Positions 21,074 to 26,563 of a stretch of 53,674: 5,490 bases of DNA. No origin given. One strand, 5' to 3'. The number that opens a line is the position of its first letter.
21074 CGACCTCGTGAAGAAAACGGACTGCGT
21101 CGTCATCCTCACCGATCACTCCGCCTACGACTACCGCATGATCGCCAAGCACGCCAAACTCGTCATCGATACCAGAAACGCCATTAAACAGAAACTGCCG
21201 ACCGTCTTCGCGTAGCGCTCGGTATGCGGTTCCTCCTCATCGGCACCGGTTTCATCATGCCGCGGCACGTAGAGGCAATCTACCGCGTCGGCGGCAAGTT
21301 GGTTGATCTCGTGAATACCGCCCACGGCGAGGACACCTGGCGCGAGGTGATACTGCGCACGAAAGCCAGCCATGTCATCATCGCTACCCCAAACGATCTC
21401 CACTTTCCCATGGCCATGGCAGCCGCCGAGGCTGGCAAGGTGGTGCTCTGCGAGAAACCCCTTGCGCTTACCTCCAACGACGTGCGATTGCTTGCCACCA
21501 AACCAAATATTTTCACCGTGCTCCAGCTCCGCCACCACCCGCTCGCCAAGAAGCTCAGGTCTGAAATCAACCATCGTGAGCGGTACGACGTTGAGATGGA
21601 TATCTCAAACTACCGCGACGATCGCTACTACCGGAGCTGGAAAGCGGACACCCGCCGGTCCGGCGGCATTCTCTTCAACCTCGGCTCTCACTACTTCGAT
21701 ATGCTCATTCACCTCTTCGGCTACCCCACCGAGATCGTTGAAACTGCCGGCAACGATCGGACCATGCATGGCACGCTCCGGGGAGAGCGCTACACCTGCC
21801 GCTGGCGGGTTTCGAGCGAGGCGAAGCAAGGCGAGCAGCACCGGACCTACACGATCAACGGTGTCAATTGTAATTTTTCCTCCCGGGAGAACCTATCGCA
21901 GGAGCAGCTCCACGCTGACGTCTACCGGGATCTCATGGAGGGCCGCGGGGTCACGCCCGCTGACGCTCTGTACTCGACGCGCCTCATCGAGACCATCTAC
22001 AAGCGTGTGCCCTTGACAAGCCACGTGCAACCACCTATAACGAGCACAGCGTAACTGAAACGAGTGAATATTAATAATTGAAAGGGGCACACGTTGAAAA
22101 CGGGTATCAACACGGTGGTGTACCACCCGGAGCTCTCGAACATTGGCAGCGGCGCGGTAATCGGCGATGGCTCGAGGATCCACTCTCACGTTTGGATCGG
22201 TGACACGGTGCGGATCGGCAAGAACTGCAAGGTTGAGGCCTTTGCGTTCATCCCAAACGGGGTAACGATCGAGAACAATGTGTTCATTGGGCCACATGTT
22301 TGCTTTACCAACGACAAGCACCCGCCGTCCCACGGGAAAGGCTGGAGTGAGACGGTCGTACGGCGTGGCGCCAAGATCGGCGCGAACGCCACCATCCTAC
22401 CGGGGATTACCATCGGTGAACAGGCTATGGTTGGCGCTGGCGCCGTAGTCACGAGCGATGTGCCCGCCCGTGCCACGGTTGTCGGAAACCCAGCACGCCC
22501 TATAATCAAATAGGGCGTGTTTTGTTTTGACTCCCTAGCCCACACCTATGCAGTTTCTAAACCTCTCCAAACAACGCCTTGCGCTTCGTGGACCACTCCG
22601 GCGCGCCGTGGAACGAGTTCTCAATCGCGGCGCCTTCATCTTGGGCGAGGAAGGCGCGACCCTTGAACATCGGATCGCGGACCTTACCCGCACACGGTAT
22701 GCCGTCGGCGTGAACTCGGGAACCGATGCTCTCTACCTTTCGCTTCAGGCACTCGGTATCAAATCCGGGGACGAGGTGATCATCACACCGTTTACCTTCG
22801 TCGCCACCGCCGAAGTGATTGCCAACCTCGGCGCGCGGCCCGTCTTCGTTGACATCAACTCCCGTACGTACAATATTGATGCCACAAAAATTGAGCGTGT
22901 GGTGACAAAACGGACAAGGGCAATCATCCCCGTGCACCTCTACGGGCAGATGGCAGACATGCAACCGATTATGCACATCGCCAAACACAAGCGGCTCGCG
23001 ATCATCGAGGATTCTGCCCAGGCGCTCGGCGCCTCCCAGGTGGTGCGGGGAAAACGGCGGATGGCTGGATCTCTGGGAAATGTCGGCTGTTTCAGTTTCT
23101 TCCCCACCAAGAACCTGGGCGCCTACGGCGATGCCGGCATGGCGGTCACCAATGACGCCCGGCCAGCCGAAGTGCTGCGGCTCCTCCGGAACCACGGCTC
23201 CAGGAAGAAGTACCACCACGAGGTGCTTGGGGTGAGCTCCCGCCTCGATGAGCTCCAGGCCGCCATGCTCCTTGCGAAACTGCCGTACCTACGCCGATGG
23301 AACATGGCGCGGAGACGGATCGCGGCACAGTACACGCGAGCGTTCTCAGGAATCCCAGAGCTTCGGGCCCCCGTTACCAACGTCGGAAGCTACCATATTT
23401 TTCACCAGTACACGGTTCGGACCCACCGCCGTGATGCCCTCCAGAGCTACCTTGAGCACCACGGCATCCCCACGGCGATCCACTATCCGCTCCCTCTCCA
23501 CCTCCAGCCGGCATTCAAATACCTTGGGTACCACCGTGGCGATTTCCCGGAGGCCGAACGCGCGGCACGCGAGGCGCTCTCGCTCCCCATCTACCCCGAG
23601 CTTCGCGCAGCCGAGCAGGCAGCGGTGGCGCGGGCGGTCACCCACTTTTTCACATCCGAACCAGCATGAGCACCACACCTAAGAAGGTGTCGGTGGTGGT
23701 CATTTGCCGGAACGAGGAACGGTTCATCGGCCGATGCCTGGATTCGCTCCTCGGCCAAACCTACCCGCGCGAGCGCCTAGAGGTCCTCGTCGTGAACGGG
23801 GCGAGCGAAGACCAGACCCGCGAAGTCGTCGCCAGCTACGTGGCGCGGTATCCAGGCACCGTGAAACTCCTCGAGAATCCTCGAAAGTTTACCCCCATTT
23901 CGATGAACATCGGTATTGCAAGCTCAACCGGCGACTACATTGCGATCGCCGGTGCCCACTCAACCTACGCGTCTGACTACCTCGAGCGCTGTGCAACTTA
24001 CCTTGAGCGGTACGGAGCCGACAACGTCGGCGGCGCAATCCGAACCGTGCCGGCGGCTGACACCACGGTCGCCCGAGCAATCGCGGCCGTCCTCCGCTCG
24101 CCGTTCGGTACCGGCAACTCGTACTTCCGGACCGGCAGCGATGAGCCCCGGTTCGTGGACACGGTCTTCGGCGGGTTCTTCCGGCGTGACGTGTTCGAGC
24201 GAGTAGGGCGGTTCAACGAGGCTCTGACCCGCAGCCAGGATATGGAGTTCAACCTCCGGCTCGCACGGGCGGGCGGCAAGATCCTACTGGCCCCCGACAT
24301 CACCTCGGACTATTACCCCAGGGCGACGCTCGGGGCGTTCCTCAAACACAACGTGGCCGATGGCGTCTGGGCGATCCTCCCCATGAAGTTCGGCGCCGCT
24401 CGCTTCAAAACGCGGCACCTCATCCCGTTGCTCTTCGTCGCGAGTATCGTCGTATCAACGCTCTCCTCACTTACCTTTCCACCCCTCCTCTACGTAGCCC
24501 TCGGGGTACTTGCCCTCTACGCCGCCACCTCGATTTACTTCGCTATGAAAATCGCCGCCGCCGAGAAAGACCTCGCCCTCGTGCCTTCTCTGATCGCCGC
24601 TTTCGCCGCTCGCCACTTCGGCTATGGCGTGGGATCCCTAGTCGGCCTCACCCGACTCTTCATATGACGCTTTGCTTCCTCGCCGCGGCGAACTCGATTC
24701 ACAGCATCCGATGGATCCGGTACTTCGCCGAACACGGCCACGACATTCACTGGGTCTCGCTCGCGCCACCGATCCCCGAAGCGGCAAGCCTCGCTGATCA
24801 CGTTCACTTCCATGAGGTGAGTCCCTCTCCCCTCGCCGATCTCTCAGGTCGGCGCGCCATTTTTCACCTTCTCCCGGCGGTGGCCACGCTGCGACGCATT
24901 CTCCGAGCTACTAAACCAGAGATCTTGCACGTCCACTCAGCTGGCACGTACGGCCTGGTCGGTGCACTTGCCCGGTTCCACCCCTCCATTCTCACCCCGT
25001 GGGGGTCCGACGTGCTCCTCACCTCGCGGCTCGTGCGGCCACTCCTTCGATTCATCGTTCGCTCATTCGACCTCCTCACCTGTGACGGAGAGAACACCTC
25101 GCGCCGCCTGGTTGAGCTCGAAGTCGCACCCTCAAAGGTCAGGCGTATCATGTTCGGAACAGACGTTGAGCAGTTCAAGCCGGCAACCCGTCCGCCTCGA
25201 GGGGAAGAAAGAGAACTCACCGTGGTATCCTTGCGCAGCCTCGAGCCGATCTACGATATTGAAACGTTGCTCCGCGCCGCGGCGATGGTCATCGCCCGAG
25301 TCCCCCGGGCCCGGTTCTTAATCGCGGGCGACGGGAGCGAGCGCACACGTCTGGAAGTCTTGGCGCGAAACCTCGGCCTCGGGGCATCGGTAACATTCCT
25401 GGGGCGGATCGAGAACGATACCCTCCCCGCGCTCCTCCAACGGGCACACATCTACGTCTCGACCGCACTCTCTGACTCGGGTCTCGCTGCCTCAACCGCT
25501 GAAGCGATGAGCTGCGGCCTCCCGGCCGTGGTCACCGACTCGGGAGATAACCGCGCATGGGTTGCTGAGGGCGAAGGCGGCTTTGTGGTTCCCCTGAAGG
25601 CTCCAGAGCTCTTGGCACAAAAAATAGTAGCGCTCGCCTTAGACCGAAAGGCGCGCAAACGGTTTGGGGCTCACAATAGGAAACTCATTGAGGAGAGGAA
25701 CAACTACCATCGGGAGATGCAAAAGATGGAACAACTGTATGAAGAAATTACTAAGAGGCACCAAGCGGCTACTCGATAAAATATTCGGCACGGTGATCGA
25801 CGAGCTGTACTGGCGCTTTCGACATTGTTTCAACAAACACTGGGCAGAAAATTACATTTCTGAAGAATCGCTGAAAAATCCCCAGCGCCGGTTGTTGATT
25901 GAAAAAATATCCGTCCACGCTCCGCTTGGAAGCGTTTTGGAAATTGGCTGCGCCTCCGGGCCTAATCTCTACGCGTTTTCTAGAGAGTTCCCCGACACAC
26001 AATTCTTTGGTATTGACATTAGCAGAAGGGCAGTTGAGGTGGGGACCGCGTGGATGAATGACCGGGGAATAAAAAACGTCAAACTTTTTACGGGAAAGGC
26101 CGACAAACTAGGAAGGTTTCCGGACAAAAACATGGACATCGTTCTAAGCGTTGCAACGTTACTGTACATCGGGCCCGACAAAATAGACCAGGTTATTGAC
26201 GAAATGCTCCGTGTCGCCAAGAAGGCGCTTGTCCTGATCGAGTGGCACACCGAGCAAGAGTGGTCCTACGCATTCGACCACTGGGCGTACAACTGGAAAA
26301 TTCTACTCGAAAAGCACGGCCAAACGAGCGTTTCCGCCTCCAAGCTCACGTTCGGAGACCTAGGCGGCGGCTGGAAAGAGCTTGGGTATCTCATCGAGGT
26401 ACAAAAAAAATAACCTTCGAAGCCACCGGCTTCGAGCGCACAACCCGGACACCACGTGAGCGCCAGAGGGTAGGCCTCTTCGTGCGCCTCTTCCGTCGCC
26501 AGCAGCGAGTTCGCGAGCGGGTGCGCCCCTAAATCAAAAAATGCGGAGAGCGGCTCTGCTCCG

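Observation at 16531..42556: Glycan island bracketed by Wzy_C/TPR paralogs next to a giant PG-binding surface protein: candidate surface-protein O-glycosylation (slg-like) system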

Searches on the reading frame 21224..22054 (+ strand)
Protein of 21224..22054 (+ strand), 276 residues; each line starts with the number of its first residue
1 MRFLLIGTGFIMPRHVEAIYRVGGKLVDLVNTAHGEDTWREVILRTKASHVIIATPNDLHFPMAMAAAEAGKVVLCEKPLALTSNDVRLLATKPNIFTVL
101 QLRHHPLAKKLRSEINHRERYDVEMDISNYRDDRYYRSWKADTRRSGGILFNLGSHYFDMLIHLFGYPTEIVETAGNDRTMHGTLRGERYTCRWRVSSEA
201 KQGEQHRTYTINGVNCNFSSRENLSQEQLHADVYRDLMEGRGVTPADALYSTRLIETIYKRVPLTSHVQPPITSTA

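Call 4: search_protein_families(library=pfam, proteins=[window:21224-22054:+])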
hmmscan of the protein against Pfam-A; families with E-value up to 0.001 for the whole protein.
window:21224-22054:+ (276 aa): 3 families
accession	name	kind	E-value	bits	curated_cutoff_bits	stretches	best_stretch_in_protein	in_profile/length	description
PF01408.29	GFO_IDH_MocA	-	3.2e-13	50.9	24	1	2-89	2-104/120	Oxidoreductase family, NAD-binding Rossmann fold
PF02894.22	GFO_IDH_MocA_C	-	6.7e-10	39.6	22.9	1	123-173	15-67/218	Oxidoreductase family, C-terminal alpha/beta domain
PF22725.1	GFO_IDH_MocA_C3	-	1.3e-08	35.3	27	1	123-178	19-75/124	GFO/IDH/MocA C-terminal domain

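Call 65: search_protein_families(library=ncbifam, proteins=[window:21224-22054:+], max_evalue=1e-10)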
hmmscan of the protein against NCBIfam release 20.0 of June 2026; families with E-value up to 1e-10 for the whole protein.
window:21224-22054:+ (276 aa): 3 families
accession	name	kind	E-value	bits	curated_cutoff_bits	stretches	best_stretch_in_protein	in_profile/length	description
NF008607.0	PRK11579.1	subfamily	4.9e-14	52.1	330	1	50-172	67-196/346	oxidoreductase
NF052479.1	LevoglcsnDh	equivalog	1.1e-12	47.3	650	1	36-92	62-118/386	levoglucosan dehydrogenase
TIGR04380.1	myo_inos_iolG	equivalog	2.6e-12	46.3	355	1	33-177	50-197/330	inositol 2-dehydrogenase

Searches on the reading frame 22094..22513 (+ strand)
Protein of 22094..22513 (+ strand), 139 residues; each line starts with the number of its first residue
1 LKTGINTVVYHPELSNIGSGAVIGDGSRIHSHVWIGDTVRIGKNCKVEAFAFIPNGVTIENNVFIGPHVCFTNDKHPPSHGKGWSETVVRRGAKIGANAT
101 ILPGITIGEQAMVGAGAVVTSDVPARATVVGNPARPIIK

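Call 11: search_protein_families(library=ncbifam, proteins=[window:22094-22513:+], max_evalue=0.01)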
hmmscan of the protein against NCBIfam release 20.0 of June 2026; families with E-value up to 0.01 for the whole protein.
window:22094-22513:+ (139 aa): 52 families (the best 25 are shown)
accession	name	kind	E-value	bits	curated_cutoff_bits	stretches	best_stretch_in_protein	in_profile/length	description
TIGR03570.1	NeuD_NnaD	subfamily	1.4e-22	80.3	160.8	1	5-135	84-202/202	NeuD/PglB/VioB family sugar acetyltransferase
NF058585.1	HptprglPActTf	PfamEq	3.2e-16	59.4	300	1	93-137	113-157/172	heptaprenylglyceryl phosphate O-acetyltransferase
NF041874.1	EPS_EpsC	equivalog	1.5e-15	57.3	150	1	59-137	84-164/168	serine O-acetyltransferase EpsC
NF002060.0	PRK00892.1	subfamily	2.5e-15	56.4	207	2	15-69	126-180/345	UDP-3-O-(3-hydroxymyristoyl)glucosamine N-acyltransferase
TIGR01172.1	cysE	equivalog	6.8e-15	55.5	210.65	1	53-135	90-162/162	serine O-acetyltransferase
NF003657.0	PRK05289.1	equivalog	1.4e-14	53.8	226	3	27-73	4-50/264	acyl-ACP--UDP-N-acetylglucosamine O-acyltransferase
TIGR03532.1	DapD_Ac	equivalog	2.7e-14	53.4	231.75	2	89-137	163-211/231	2,3,4,5-tetrahydropyridine-2,6-dicarboxylate N-acetyltransferase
TIGR01853.1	lipid_A_lpxD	equivalog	9.9e-14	51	242.5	2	15-68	117-170/325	UDP-3-O-(3-hydroxymyristoyl)glucosamine N-acyltransferase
NF010933.0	PRK14353.1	equivalog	2.6e-13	49.4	505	2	85-131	379-425/453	bifunctional UDP-N-acetylglucosamine diphosphorylase/glucosamine-1-phosphate N-acetyltransferase GlmU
NF007499.0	PRK10092.1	equivalog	8.3e-13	48.5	314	1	93-137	136-180/183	maltose O-acetyltransferase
NF000311.1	Vat_ABCDEFH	equivalog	9.6e-13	48.1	300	1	30-137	49-161/201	Vat family streptogramin A O-acetyltransferase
TIGR01852.1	lipid_A_lpxA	equivalog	9.6e-13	48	231.05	2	29-74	1-46/254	acyl-ACP--UDP-N-acetylglucosamine O-acyltransferase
TIGR01173.1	glmU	equivalog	9.6e-13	47.8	366.85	2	81-135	386-440/452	bifunctional UDP-N-acetylglucosamine diphosphorylase/glucosamine-1-phosphate N-acetyltransferase GlmU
NF010936.0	PRK14356.1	equivalog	1.9e-12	46.8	666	2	82-130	394-442/456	bifunctional UDP-N-acetylglucosamine diphosphorylase/glucosamine-1-phosphate N-acetyltransferase GlmU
NF007797.0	PRK10502.1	subfamily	2.8e-12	46.7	192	1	17-137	55-176/183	WcaF family extracellular polysaccharide biosynthesis acetyltransferase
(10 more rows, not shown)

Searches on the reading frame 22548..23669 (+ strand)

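Call 4: search_protein_families(library=pfam, proteins=[window:22548-23669:+])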
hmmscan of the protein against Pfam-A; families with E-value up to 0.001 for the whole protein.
window:22548-23669:+ (373 aa): 3 families
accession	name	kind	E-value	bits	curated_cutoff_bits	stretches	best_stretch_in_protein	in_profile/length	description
PF01041.23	DegT_DnrJ_EryC1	-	4.1e-116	388.6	19.8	1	19-364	9-359/360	DegT/DnrJ/EryC1/StrS aminotransferase family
PF01053.26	Cys_Met_Meta_PP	-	1.5e-07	30.7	27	1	38-157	56-175/381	Cys/Met metabolism PLP-dependent enzyme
PF00155.27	Aminotran_1_2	-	3.4e-06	26.9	19.7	1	38-272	46-293/361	Aminotransferase class I and II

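Call 65: search_protein_families(library=ncbifam, proteins=[window:22548-23669:+], max_evalue=1e-10)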
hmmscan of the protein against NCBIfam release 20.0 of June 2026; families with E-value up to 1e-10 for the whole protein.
window:22548-23669:+ (373 aa): 7 families
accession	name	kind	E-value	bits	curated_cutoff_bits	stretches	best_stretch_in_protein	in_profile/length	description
TIGR03588.1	PseC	equivalog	7.8e-72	242.3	423.5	1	20-367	16-379/380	UDP-4-amino-4,6-dideoxy-N-acetyl-beta-L-altrosamine transaminase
NF008687.0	PRK11706.1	equivalog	3.2e-66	223.6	375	1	47-368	44-374/375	dTDP-4-amino-4,6-dideoxygalactose transaminase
TIGR04181.1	NHT_00031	hypoth_equivalog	4.6e-57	193.5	420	1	38-347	34-357/359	LegC family aminotransferase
NF008658.2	PRK11658.1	equivalog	3.5e-55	187.2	631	1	3-367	4-376/379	UDP-4-amino-4-deoxy-L-arabinose aminotransferase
TIGR02379.1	ECA_wecE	subfamily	2.9e-53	181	434.85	1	45-367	42-374/376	dTDP-4-amino-4,6-dideoxy-D-glucose transaminase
TIGR04427.1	PLP_DesI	equivalog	1e-47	163.1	650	1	37-354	55-369/390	dTDP-4-dehydro-6-deoxyglucose aminotransferase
NF011936.0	PRK15407.1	equivalog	2.8e-39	135.1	423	1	30-217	61-251/440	lipopolysaccharide biosynthesis protein RfbH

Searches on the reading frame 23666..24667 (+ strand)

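Call 4: search_protein_families(library=pfam, proteins=[window:23666-24667:+])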
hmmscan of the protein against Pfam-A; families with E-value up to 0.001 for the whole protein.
window:23666-24667:+ (333 aa): 4 families
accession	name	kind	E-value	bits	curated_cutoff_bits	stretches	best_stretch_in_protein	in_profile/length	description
PF00535.33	Glycos_transf_2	-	8e-27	94.7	23.3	1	9-179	1-166/168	Glycosyl transferase family 2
PF13641.12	Glyco_tranf_2_3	-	1.2e-17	65.1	27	1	5-228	1-223/230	Glycosyltransferase like family 2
PF13632.12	Glyco_trans_2_3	-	2.4e-07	31.2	27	1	145-290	53-197/198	Glycosyl transferase family group 2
PF10111.15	Glyco_tranf_2_2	-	0.0002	21.4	27.3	0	13-110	4-103/276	Glycosyltransferase like family 2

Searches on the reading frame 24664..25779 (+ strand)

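Call 4: search_protein_families(library=pfam, proteins=[window:24664-25779:+])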
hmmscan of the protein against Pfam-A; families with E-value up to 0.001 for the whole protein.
window:24664-25779:+ (371 aa): 6 families
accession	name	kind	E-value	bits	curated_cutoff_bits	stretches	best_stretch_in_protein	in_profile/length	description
PF00534.26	Glycos_transf_1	-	3.1e-30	105.4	26.4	1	181-340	11-171/172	Glycosyl transferases group 1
PF13692.12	Glyco_trans_1_4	-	1e-25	91.1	27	1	188-325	5-140/142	Glycosyl transferases group 1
PF13477.12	Glyco_trans_4_2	-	1.9e-22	80.4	23.4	1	3-139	2-136/139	Glycosyl transferase 4-like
PF13439.12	Glyco_transf_4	-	3e-14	53.9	28.5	1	15-169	9-169/170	Glycosyltransferase Family 4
PF13579.12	Glyco_trans_4_4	-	1.7e-12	48.4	29.7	1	17-162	10-155/158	Glycosyl transferase 4-like domain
PF13524.12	Glyco_trans_1_2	-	3.9e-08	33.8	25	1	211-356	10-143/144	Glycosyl transferase-like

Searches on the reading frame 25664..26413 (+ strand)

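Call 4: search_protein_families(library=pfam, proteins=[window:25664-26413:+])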
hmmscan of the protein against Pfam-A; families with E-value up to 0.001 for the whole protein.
window:25664-26413:+ (249 aa): 9 families
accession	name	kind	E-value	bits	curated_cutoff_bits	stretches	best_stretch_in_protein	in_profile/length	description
PF13649.12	Methyltransf_25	-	4.3e-15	56.6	27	1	91-187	1-95/97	Methyltransferase domain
PF13847.12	Methyltransf_31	-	2.5e-12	47.1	27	1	90-192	6-108/145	Methyltransferase domain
PF08241.18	Methyltransf_11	-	9.8e-12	45.8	21.2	1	92-187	1-89/95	Methyltransferase domain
PF08242.18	Methyltransf_12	-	5.4e-10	40.3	30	1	92-186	1-93/98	Methyltransferase domain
PF02390.23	Methyltransf_4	-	1.3e-08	34.9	24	1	91-149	5-64/173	Putative methyltransferase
PF07021.18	MetW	-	3.5e-07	30.5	21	1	89-217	14-125/193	Methionine biosynthesis protein MetW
PF13489.12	Methyltransf_23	-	5.3e-07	30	27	1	85-209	20-134/164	Methyltransferase domain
PF01209.24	Ubie_methyltran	-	2.2e-05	24.4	20.1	1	78-210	38-172/233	ubiE/COQ5 methyltransferase family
PF05175.20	MTS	-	4.2e-05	23.7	23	1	76-189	21-130/170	Methyltransferase small domain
